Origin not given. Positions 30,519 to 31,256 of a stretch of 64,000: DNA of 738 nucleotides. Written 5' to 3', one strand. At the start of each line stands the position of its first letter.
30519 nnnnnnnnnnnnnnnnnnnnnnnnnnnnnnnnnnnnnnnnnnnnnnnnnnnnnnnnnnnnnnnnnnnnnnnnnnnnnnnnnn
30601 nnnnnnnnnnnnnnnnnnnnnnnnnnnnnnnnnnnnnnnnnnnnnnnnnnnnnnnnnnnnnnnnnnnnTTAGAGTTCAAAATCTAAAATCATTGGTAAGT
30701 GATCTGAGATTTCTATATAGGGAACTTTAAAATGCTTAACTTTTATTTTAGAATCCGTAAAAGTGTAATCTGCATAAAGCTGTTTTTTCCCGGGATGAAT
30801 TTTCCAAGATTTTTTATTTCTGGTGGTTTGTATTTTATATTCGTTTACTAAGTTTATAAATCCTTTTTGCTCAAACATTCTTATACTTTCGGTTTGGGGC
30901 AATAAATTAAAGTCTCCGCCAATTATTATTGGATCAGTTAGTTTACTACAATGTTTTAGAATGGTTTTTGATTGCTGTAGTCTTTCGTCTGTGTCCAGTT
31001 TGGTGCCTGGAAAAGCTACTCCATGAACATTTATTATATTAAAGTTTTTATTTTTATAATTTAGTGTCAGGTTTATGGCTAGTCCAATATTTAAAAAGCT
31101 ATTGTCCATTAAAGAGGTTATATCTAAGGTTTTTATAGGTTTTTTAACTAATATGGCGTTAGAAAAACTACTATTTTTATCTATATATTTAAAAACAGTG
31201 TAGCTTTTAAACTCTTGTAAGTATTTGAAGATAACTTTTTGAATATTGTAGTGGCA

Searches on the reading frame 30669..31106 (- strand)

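Call 67: search_protein_families(library=pfam, proteins=[window:30669-31106:-], max_evalue=0.001)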
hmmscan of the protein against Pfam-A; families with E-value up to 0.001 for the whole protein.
window:30669-31106:- (145 aa): 3 families
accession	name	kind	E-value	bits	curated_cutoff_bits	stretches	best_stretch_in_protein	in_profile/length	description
PF14529.12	Exo_endo_phos_2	-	8.5e-07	29.3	27.4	1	43-139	15-116/117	Endonuclease-reverse transcriptase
PF22669.2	Exo_endo_phos2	-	5.9e-06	26.5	27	0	10-98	117-212/288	Endonuclease/Exonuclease/phosphatase family 2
PF03372.29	Exo_endo_phos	-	5.7e-05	23.4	24.5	1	47-136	135-225/225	Endonuclease/Exonuclease/phosphatase family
